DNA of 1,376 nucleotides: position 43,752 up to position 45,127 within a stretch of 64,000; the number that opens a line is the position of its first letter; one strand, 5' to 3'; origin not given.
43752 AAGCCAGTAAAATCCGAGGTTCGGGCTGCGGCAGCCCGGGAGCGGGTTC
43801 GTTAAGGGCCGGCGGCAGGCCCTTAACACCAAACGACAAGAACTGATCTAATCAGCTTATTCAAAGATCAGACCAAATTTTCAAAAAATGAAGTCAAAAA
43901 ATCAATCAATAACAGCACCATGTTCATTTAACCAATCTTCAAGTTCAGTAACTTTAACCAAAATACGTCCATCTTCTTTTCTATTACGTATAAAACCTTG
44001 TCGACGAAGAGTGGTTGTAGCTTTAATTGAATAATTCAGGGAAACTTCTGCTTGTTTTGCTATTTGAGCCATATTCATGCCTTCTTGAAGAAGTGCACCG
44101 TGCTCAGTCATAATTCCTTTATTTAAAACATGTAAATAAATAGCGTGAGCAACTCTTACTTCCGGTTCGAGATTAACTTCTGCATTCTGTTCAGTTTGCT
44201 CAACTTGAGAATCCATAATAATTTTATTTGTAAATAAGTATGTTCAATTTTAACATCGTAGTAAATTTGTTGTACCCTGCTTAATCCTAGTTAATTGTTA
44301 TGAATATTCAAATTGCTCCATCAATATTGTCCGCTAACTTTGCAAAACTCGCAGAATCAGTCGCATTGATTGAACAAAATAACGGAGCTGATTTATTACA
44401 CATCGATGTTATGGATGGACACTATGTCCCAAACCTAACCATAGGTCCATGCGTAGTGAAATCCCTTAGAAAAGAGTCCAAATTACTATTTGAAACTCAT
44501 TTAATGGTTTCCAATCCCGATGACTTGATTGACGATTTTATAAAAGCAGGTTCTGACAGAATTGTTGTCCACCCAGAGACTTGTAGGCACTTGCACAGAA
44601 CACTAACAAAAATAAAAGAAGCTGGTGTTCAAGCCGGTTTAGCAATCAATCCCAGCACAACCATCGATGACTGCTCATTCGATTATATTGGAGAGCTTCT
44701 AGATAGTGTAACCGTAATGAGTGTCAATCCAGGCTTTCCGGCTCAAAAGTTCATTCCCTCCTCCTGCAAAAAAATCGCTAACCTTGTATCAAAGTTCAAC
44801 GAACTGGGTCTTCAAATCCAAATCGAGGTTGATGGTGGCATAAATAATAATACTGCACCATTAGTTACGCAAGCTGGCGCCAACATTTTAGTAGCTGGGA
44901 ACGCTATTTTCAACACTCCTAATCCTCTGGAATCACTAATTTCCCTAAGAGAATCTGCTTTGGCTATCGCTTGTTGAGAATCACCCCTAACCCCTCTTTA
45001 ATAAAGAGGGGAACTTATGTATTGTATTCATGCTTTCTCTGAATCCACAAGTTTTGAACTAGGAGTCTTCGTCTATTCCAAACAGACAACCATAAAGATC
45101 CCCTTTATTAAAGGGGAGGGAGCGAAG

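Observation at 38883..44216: tRNA-Ser-adjacent accessory block: HepT/MNT pair, three tandem paralogs, convergent 464-aa unknown, GC-rich RNA-like element, small HTH protein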

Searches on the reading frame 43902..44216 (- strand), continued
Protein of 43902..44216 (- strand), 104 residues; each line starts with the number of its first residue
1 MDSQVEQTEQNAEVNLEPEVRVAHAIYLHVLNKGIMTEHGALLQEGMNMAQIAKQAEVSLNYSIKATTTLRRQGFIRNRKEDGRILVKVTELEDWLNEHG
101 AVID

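Call 104: search_protein_families(library=pfam, proteins=[L057:6321-6914:-, L057:6930-7736:-, L058:5160-5840:-, L057:7964-8788:+, L057:9559-10395:-, L057:336-1001:-, L058:6035-6853:+, L057:988-1434:-, L058:4157-4498:+, L058:4818-5177:+], max_evalue=0.05)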
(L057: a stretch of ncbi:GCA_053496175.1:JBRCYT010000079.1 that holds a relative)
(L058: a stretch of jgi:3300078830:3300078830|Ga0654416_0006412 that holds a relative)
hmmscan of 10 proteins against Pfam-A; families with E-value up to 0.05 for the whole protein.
L057:6321-6914:- (197 aa): 0 families

L057:6930-7736:- (268 aa): 1 family
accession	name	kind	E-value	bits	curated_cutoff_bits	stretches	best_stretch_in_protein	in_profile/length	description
PF05257.22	CHAP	-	0.015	16.2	26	1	147-219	7-65/81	CHAP domain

L058:5160-5840:- (226 aa): 0 families

L057:7964-8788:+ (274 aa): 2 families
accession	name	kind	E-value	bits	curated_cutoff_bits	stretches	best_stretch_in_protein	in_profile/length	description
PF18915.5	DUF5667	-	0.027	15.3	27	0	236-270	35-69/99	Domain of unknown function (DUF5667)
PF14931.11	IFT20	-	0.047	14.3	27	0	114-164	53-103/119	Intraflagellar transport complex B, subunit 20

L057:9559-10395:- (278 aa): 0 families

L057:336-1001:- (221 aa): 2 families
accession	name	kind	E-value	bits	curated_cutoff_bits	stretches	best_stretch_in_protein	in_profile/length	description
PF02120.21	Flg_hook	-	0.0002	21.5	29.8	1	146-201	26-82/85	Flagellar hook-length control protein FliK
PF00794.24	PI3K_rbd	-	0.046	14.4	22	0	122-177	7-61/106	PI3-kinase family, ras-binding domain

L058:6035-6853:+ (272 aa): 0 families

L057:988-1434:- (148 aa): 1 family
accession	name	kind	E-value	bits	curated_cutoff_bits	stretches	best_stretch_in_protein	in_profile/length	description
PF02050.21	FliJ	-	8.8e-07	29.6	28.4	1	65-136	50-121/123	Flagellar FliJ protein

L058:4157-4498:+ (113 aa): 1 family
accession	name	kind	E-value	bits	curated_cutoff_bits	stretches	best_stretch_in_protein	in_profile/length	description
PF21814.2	DUF6883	-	1.4e-32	112.7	27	1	3-111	1-109/110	Domain of unknown function (DUF6883)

L058:4818-5177:+ (119 aa): 1 family
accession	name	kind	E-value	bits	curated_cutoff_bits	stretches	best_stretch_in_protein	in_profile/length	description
PF08780.16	NTase_sub_bind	-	1.3e-27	96.7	31.8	1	2-103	9-117/126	Nucleotidyltransferase substrate binding protein like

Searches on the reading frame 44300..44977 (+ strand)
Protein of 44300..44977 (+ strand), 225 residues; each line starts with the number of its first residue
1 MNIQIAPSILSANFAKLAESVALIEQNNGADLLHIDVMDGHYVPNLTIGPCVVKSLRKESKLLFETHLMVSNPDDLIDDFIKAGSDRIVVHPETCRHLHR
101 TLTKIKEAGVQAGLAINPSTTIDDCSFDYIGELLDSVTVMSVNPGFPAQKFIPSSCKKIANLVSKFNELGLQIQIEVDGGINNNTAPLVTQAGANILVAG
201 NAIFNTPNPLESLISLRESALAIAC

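Call 4: search_protein_families(library=pfam, proteins=[window:44300-44977:+], max_evalue=0.1)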
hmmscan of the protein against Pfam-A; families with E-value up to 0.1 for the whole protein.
window:44300-44977:+ (225 aa): 2 families
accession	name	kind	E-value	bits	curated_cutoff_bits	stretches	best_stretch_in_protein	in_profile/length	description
PF00834.25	Ribul_P_3_epim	-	2.2e-71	239.8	21.1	1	4-204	1-198/198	Ribulose-phosphate 3 epimerase family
PF00215.30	OMPdecase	-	0.0041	17.5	27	1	170-212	174-217/221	Orotidine 5'-phosphate decarboxylase / HUMPS family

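Call 5: search_protein_families(library=ncbifam, proteins=[window:44300-44977:+], max_evalue=0.1)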
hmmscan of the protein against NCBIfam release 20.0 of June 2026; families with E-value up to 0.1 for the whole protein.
window:44300-44977:+ (225 aa): 16 families
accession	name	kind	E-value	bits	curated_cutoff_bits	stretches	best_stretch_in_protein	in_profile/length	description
TIGR01163.1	rpe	equivalog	3.4e-77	258.6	212.6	1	5-215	2-209/211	ribulose-phosphate 3-epimerase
NF004076.0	PRK05581.1-4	subfamily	5.8e-68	228.4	165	1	2-209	4-208/221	ribulose-phosphate 3-epimerase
NF007266.0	PRK09722.1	equivalog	1.3e-55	188.3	271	1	2-209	2-207/230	D-allulose 6-phosphate 3-epimerase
NF005944.0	PRK08005.1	equivalog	3.9e-31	107.9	376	1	5-208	3-199/210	ribulose-phosphate 3 epimerase family protein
NF005986.0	PRK08091.1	equivalog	1.1e-19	71.3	264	1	5-207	15-214/229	ribulose-phosphate 3-epimerase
NF010658.0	PRK14057.1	equivalog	6.5e-16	58.6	530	1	9-212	26-233/254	epimerase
NF041755.1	RuMP_HxlAB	equivalog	1.4e-07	30.9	500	1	162-217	152-207/391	bifunctional 3-hexulose-6-phosphate synthase/6-phospho-3-hexuloisomerase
TIGR03128.2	RuMP_HxlA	equivalog_domain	1.9e-05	24.4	200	1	163-216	148-201/205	3-hexulose-6-phosphate synthase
NF005442.0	PRK07028.1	equivalog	7.4e-05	21.5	593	1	170-219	160-209/430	bifunctional hexulose-6-phosphate synthase/ribonuclease regulator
NF009832.1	PRK13306.1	subfamily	0.0086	15.5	250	1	161-214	153-204/215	3-dehydro-L-gulonate-6-phosphate decarboxylase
NF009833.0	PRK13307.1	equivalog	0.0099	14.8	274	1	162-208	321-367/392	bifunctional 5,6,7,8-tetrahydromethanopterin hydro-lyase/3-hexulose-6-phosphate synthase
NF003198.0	PRK04169.1-2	subfamily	0.011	14.8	247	1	171-212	196-238/249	geranylgeranylglyceryl/heptaprenylglyceryl phosphate synthase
TIGR01768.1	GGGP-family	subfamily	0.019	14.5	113.25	0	161-207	168-215/224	geranylgeranylglyceryl phosphate synthase family protein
NF010386.0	PRK13813.1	equivalog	0.021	14.4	208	1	81-219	78-212/216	orotidine 5'-phosphate decarboxylase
NF003202.0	PRK04169.1-6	equivalog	0.038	13.5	353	0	172-203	205-237/254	phosphoglycerol geranylgeranyltransferase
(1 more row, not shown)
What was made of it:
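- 44300..44977 (+): rpe (ribulose-phosphate 3-epimerase). It is the anchor gene and lies outside the finding. TIGR01163, 258.6 bits against a 212.6 cutoff (call 5).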
